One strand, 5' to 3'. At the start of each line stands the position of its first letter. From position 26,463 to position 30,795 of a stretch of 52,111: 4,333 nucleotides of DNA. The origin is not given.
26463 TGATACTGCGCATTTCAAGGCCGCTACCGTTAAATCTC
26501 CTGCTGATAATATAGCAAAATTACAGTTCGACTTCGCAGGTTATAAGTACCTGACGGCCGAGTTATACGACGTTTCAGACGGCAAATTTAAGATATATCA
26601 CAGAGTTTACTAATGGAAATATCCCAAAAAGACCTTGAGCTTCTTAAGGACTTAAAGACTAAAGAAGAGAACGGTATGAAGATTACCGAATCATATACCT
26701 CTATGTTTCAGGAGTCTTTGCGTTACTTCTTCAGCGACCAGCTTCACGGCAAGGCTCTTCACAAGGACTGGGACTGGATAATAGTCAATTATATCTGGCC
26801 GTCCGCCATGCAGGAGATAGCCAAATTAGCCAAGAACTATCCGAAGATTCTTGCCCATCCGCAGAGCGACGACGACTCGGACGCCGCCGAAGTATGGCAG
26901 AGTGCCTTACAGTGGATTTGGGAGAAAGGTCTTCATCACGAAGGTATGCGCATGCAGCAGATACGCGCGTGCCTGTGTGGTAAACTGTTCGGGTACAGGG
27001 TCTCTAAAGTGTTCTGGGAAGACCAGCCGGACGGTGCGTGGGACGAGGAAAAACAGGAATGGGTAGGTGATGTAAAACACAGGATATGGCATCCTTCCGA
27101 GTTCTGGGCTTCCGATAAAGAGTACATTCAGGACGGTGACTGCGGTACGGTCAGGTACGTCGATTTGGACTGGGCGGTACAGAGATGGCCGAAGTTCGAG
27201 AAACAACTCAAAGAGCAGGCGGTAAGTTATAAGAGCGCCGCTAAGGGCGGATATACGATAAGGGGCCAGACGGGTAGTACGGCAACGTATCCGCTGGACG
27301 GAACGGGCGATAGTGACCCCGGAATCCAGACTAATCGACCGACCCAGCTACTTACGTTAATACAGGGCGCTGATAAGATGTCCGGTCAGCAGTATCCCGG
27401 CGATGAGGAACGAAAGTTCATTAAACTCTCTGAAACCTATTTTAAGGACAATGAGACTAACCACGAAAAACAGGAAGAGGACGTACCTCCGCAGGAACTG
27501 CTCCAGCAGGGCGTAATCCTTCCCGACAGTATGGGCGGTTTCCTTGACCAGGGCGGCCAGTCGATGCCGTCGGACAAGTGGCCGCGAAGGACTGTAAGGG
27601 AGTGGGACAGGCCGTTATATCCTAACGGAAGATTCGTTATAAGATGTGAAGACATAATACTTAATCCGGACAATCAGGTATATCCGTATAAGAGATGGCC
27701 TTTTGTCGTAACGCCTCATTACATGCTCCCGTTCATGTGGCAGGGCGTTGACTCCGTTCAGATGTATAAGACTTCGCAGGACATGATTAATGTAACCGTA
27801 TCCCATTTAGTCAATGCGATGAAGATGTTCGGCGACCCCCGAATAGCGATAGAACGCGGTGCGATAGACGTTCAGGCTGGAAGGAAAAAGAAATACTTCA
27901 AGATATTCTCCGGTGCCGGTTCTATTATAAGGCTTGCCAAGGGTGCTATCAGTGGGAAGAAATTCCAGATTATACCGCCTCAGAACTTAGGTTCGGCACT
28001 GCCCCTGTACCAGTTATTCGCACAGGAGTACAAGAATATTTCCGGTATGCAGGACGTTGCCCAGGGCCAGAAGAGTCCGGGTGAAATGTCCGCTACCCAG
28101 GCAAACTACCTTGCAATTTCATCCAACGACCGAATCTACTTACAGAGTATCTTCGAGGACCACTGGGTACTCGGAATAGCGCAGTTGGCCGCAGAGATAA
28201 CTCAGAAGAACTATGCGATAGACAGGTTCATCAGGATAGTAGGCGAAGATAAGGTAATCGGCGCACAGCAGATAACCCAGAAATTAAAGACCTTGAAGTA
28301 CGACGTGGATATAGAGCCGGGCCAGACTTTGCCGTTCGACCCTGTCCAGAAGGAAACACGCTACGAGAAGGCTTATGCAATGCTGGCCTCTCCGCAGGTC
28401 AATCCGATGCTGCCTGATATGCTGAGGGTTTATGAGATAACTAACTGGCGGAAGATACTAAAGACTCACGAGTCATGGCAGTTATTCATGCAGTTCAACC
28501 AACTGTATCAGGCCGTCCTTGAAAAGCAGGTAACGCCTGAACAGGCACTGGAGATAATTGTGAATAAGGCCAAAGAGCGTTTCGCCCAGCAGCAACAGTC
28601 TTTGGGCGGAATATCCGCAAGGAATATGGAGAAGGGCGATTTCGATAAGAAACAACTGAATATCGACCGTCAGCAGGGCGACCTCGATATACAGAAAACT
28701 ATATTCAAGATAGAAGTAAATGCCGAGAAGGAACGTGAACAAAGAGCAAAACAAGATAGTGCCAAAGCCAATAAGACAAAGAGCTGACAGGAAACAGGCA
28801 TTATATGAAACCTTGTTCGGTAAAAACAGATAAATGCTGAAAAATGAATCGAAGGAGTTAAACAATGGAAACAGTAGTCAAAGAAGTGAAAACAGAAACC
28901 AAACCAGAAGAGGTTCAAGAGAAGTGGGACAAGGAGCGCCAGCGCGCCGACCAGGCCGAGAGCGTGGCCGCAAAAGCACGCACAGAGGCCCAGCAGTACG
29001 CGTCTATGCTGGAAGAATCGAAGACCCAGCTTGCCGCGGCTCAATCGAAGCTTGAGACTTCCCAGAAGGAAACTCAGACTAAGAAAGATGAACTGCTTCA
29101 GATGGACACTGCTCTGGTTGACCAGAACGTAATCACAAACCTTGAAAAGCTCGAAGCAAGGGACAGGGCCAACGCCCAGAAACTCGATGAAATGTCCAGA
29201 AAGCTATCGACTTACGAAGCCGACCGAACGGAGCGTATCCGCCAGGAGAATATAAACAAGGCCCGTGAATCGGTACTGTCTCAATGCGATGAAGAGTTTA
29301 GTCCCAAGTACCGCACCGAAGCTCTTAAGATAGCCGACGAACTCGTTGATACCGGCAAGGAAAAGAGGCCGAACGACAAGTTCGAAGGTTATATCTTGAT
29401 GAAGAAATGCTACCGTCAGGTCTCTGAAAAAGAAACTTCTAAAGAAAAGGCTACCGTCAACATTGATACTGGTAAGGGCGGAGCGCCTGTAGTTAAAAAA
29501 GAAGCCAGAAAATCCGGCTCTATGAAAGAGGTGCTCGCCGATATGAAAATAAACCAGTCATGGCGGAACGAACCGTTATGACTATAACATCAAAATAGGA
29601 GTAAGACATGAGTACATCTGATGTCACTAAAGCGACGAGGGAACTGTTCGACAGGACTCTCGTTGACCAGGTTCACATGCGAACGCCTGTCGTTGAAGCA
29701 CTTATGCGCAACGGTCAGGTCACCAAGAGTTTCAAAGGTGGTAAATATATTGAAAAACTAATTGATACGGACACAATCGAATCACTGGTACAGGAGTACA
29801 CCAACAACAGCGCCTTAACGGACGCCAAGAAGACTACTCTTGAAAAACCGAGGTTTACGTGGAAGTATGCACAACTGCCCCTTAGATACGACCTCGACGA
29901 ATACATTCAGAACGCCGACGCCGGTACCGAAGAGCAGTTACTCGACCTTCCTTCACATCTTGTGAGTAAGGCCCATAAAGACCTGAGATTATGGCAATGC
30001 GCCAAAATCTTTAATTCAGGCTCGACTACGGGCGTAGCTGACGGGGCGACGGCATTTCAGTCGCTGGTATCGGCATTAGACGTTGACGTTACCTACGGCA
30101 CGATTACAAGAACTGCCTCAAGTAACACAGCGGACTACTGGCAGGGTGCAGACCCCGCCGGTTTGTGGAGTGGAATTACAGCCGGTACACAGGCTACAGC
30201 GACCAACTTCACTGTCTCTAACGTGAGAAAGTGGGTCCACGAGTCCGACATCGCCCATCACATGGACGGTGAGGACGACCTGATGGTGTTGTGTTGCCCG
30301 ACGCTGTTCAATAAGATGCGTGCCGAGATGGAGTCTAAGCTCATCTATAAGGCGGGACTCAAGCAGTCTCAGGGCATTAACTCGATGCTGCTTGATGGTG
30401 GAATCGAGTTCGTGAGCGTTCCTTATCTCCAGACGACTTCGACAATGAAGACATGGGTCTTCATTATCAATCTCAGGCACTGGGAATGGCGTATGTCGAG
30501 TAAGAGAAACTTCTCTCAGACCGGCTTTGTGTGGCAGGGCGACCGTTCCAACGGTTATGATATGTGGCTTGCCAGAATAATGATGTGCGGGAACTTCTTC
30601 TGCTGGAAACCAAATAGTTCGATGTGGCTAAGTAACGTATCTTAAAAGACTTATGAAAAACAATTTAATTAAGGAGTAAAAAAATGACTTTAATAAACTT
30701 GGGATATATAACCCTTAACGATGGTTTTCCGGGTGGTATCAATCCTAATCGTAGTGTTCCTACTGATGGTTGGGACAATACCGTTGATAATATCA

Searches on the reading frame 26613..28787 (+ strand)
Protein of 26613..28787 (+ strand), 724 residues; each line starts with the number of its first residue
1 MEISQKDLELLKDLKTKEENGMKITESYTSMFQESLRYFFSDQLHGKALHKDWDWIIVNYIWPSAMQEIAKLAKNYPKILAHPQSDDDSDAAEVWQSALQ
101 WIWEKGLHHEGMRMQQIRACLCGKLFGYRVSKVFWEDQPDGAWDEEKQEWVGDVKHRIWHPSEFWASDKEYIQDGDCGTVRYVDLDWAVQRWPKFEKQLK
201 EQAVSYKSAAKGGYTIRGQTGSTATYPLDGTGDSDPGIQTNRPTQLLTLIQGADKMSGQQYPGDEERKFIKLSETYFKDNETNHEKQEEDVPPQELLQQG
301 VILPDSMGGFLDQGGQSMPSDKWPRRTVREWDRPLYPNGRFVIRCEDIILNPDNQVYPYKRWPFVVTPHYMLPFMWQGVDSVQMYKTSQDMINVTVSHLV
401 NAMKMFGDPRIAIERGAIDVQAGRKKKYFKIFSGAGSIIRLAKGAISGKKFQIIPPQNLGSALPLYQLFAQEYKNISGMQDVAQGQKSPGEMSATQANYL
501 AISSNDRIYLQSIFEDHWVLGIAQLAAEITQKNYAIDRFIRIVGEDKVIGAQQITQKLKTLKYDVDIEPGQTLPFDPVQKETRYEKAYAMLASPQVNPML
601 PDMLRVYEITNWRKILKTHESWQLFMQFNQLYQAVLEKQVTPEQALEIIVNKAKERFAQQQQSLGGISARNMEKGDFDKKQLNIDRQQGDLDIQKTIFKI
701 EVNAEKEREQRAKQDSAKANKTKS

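Call 11: search_protein_families(library=phrogs, proteins=[window:26613-28787:+], max_evalue=0.001)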
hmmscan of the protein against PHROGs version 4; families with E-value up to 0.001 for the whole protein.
window:26613-28787:+ (724 aa): 1 family
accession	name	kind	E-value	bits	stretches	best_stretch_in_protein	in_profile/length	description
phrog_156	-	head and packaging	4.3e-18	66.1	1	28-706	29-657/681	portal protein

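Call 12: search_protein_families(library=pfam, proteins=[window:26613-28787:+], max_evalue=0.001)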
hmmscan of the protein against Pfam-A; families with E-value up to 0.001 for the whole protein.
window:26613-28787:+ (724 aa): 0 families

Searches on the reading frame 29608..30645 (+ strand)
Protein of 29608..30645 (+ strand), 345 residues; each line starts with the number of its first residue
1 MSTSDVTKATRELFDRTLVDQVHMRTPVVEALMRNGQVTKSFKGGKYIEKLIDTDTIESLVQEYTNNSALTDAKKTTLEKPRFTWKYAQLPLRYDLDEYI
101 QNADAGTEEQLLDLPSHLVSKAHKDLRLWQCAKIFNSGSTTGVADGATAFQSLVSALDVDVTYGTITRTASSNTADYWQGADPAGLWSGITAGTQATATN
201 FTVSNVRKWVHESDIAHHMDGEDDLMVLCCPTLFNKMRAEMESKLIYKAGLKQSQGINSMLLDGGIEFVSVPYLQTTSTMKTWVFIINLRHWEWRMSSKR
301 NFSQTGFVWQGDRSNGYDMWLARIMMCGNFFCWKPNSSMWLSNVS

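Call 9: search_dna_similar(query=window:29608-30645:+, collection=phages, mode=protein, max_rows=20)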
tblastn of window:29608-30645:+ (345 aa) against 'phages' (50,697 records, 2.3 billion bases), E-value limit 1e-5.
No match.

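Call 11: search_protein_families(library=phrogs, proteins=[window:29608-30645:+], max_evalue=0.001)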
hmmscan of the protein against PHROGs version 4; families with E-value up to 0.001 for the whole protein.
window:29608-30645:+ (345 aa): 1 family
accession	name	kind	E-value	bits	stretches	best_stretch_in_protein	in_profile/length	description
phrog_9953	-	head and packaging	1.5e-13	51.8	1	4-338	10-323/329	major head protein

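Call 17: find_related_loci(query=window:29608-30645:+, collection=viral_contigs, flank=10000)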
Query window:29608-30645:+ (345 aa) in viral_contigs; peptide patterns used: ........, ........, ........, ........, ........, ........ (x = any residue, [..] = any of these).
6 stretches matched a pattern; 3 encode a relative of the query (tblastn E <= 1e-3); 3 distinct loci.
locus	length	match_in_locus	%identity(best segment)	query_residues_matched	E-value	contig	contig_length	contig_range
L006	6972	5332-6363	81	1-345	0e+0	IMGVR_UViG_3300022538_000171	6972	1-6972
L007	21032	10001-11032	78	1-345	0e+0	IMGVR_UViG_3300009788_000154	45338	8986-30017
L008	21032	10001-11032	80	1-345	0e+0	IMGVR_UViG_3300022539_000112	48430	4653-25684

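Call 69: find_related_loci(query=A5, collection=viral_contigs, flank=10000)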
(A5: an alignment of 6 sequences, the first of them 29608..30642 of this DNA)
Query A5 (345 aa) in viral_contigs; peptide patterns used: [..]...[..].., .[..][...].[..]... (x = any residue, [..] = any of these).
125 stretches matched a pattern; 28 encode a relative of the query (tblastn E <= 1e-3); 28 distinct loci.
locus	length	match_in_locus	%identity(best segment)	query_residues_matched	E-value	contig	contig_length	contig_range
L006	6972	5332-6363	81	1-345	0e+0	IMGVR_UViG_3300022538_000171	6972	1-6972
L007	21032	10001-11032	78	1-345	0e+0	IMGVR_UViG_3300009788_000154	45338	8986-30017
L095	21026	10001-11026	66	1-345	4e-151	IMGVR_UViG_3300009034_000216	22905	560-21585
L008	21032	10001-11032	80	1-345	0e+0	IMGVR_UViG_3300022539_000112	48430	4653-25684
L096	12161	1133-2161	64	1-345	5e-147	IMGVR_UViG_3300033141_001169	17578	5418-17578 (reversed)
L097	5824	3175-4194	64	4-345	2e-147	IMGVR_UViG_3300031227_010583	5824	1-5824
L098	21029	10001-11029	64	1-345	6e-147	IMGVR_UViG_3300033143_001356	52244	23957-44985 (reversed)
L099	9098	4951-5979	64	1-345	9e-147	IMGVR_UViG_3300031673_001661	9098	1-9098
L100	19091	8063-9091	62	1-345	4e-144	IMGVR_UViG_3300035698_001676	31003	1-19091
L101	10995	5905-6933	61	1-345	2e-139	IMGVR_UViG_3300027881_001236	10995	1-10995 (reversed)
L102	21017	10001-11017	60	4-345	8e-136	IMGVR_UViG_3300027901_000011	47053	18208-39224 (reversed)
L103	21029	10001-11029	60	1-345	1e-135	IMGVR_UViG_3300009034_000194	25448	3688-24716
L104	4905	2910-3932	59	4-345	3e-135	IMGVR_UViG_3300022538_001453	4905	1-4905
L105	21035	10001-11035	57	1-345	2e-128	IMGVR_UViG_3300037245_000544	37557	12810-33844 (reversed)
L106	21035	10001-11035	57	1-345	9e-125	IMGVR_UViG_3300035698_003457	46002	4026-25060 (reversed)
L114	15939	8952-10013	38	1-345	2e-78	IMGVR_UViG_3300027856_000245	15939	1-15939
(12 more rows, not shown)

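Call 88: search_protein_families(library=pfam, proteins=[L114:10628-11917:+], max_evalue=0.01)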
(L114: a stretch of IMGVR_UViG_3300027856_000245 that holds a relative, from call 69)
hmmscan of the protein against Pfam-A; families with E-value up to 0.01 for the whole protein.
L114:10628-11917:+ (430 aa): 0 families
